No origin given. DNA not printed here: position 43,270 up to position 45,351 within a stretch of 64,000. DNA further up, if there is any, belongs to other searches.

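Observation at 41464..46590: DmpF/DmpG-like dehydrogenase-aldolase pair, an ALS/YerE-like ThDP enzyme and an aminotransferase embedded in a glycan locus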

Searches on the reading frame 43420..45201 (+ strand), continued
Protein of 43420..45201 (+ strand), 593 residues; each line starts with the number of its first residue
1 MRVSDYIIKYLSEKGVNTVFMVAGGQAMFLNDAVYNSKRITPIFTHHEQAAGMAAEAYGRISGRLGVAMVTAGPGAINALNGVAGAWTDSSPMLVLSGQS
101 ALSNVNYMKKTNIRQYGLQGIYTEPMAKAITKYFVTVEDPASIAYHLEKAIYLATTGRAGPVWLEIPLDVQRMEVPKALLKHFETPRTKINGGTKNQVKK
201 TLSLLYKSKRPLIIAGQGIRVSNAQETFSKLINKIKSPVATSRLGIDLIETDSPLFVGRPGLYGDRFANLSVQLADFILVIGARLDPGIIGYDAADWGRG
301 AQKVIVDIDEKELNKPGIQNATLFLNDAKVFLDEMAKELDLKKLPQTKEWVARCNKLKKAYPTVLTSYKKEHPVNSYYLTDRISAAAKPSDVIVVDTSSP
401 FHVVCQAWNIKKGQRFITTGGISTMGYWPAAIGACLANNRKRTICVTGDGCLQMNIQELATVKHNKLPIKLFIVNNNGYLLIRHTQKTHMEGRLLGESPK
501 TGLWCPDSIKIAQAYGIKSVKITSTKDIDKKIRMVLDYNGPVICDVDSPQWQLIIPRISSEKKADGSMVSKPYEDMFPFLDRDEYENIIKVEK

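Call 57: search_solved_structures(query=window:43420-45201:+, max_evalue=1e-60, show_alignments=3)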
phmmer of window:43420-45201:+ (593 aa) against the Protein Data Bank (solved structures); distinct sequences matched with E-value up to 1e-60: 13.
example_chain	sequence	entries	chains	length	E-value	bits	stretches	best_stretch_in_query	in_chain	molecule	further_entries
8rph_A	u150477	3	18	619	2e-118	399.6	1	2-587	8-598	Thiamine pyrophosphate-binding protein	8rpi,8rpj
5ahk_A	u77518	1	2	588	1.7e-69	238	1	1-559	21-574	ACETOLACTATE SYNTHASE II, LARGE SUBUNIT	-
3e9y_A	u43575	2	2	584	1e-66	228.9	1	4-560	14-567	Acetolactate synthase, chloroplastic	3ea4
7tzz_A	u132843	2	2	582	2.5e-66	227.6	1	4-560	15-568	Acetolactate synthase, chloroplastic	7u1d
7u25_A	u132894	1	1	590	2.9e-66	227.3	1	4-560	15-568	Acetolactate synthase, chloroplastic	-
7stq_A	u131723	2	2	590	3e-66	227.3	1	4-560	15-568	Acetolactate synthase, chloroplastic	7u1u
6u9h_A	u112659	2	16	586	3.7e-66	227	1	4-560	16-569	Acetolactate synthase, chloroplastic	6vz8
1ybh_A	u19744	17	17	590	3.8e-66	227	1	4-560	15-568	Acetolactate synthase, chloroplast | Acetolactate synthase | Acetolactate synthase, chloroplastic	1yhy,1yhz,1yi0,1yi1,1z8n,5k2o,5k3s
8et5_A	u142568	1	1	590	6.6e-66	226.2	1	4-559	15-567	Acetolactate synthase, chloroplastic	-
1jsc_A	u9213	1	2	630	3.6e-65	223.7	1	10-560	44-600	ACETOHYDROXY-ACID SYNTHASE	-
6u9d_A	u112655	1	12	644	3.9e-65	223.6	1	10-560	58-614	Acetolactate synthase catalytic subunit, mitochondrial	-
1n0h_A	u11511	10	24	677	4.7e-65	223.4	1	10-560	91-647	Acetolactate synthase | Acetolactate synthase, mitochondrial | Acetolactate synthase catalytic subunit, mitochondrial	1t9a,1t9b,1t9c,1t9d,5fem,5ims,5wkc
6lpi_A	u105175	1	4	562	7.2e-65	222.8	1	4-557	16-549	Acetolactate synthase isozyme 1 large subunit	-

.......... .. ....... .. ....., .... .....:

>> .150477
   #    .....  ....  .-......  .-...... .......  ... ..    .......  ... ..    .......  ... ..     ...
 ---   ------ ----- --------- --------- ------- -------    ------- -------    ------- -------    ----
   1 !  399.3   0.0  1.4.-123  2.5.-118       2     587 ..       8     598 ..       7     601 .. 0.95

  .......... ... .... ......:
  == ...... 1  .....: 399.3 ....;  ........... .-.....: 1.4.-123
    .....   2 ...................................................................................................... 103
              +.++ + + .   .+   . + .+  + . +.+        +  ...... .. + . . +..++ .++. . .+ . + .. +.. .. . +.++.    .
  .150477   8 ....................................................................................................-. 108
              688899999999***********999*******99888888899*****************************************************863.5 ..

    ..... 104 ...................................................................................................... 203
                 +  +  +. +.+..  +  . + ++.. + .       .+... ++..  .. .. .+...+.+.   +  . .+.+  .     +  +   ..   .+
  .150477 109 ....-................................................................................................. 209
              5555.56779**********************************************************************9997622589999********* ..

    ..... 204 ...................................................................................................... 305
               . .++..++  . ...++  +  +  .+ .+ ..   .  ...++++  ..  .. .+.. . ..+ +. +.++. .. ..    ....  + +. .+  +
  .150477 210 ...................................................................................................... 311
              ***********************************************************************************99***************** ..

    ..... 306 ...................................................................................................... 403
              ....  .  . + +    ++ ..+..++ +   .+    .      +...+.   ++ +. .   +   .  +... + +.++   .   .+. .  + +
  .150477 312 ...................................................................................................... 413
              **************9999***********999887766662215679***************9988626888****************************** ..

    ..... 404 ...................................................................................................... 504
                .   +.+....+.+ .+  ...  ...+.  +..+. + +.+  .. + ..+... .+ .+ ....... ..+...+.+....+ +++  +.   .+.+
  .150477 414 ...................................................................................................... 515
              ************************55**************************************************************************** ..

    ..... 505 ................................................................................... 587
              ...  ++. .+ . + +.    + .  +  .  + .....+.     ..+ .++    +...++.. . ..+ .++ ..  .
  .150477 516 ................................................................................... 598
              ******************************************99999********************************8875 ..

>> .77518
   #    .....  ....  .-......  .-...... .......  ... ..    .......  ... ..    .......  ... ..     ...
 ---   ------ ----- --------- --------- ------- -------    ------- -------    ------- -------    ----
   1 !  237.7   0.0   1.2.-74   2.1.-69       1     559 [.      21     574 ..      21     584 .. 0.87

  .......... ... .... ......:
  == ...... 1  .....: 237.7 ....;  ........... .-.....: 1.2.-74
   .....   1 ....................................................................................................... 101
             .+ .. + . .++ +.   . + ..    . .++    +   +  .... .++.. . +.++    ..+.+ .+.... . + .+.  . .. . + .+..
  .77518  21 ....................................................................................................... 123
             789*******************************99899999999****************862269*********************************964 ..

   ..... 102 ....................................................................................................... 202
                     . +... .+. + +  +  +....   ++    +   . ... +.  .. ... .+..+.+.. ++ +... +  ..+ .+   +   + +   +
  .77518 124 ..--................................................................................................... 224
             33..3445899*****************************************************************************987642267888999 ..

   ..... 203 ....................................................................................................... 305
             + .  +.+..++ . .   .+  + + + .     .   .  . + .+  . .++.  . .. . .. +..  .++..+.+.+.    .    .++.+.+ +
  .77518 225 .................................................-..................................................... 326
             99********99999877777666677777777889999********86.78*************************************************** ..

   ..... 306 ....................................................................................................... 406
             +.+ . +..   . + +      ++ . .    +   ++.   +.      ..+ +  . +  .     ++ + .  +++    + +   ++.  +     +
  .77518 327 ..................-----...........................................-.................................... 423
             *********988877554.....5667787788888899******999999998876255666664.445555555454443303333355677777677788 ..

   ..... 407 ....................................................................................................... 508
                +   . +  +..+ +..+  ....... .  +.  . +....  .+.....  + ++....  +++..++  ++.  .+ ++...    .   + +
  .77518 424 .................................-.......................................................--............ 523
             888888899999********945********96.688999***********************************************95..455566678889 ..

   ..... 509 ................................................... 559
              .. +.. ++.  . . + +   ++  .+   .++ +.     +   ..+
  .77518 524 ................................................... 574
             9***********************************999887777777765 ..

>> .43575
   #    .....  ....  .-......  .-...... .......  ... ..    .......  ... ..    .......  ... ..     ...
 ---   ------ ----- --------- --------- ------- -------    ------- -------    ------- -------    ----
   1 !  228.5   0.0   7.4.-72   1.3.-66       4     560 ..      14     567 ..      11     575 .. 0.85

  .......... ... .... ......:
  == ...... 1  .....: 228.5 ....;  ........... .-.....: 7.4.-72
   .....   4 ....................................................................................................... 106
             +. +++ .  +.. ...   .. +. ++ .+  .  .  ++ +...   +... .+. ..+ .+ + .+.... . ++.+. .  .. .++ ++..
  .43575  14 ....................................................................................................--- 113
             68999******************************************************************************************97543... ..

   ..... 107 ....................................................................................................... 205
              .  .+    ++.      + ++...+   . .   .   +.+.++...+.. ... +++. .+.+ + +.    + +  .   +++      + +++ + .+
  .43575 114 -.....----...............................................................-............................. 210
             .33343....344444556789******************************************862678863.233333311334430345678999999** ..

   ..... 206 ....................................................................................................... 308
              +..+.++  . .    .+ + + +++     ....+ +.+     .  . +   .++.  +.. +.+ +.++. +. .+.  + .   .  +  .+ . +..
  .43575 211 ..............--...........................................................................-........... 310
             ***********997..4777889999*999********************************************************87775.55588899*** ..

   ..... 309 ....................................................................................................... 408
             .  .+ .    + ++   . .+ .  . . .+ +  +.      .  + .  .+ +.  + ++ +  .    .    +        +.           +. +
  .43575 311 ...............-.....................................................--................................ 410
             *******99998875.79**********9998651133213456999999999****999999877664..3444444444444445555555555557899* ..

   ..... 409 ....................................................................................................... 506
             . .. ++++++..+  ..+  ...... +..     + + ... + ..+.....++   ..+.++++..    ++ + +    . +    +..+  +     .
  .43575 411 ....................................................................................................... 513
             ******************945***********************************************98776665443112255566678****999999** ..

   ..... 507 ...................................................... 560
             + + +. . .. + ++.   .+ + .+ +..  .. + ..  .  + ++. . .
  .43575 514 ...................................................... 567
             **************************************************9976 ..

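Call 75: search_dna_similar(query=window:43420-45201:+, collection=plasmids, mode=protein, max_evalue=1e-60, max_rows=15)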
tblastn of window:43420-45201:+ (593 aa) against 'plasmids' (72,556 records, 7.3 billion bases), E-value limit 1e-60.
Records with a match: 34; places in all: 36; records where one place covers at least 80% of the query: 34.
Best place of each record, by identity: <60% 34.
By first word of the organism name: Escherichia 5; Rhizobium 4; Bacillus 3; Klebsiella 3; Proteus 2; Neisseria 2; Polaromonas 1; Alkalihalophilus 1; Sphingomonas 1; Parabacteroides 1; and 11 more.
By predicted mobility (MOB-suite, as given by PLSDB): non-mobilizable 27; mobilizable 6; conjugative 1.
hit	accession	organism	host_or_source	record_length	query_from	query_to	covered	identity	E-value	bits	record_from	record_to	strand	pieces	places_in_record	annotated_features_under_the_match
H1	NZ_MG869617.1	Polaromonas sp. E3S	Ecology Glacier, King George Island, ...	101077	4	576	97%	31.6%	3e-73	262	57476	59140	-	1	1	ilvB: biosynthetic-type acetolactate synthase large subunit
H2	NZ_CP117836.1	Alkalihalophilus pseudofirmus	cell culture,soil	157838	4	575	96%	30.8%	2e-76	271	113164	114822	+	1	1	ilvB: acetolactate synthase large subunit | ACT domain-containing protein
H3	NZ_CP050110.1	Rhizobium leguminosarum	Trifolium repens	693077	1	576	97%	30.4%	2e-67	245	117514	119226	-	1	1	acetolactate synthase 3 large subunit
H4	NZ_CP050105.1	Rhizobium leguminosarum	Trifolium repens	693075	1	576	97%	30.4%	2e-67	245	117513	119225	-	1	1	acetolactate synthase 3 large subunit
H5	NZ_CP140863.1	Rhizobium leguminosarum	Trifolium pratense,whole organism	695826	1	576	97%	30.4%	2e-67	245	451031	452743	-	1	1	acetolactate synthase 3 large subunit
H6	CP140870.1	Rhizobium ruizarguesonis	Trifolium pratense,whole organism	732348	4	576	97%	30.5%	2e-66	243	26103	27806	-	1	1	acetolactate synthase 3 large subunit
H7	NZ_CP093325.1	Bacillus sp. N5-665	whole organism,peat soil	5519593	4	575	96%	30.2%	2e-72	260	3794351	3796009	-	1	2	none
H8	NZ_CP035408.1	Bacillus subtilis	cell culture,food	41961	7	562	94%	31.0%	5e-68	247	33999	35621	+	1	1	ilvB: acetolactate synthase large subunit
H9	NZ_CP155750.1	Sphingomonas parapaucimobilis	Chinese cabbage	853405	4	560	94%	30.9%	4e-71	256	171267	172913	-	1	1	acetolactate synthase 3 large subunit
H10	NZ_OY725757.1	Parabacteroides distasonis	-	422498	4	560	94%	30.8%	1e-67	246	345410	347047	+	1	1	ilvB: biosynthetic-type acetolactate synthase large subunit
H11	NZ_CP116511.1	Enterococcus gallinarum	Bos taurus,whole organism,fecal sample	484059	4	520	87%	33.0%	3e-67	245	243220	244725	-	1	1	ilvB: biosynthetic-type acetolactate synthase large subunit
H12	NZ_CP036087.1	Bacillus mycoides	cell culture,soil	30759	4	562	94%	30.3%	3e-66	242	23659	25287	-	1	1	ilvB: acetolactate synthase large subunit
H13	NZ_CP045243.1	Pantoea sp. JZ29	Euphorbia granulata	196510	4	556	93%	30.4%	3e-68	248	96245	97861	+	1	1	ilvB: acetolactate synthase large subunit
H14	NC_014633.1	Ilyobacter polytropus DSM 2926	marine mud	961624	1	571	96%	28.9%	5e-65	238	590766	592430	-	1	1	ilvB: biosynthetic-type acetolactate synthase large subunit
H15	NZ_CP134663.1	Escherichia coli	Larus michahellis,bacteria,cloaca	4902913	1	562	95%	28.9%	1e-64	237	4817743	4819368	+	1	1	none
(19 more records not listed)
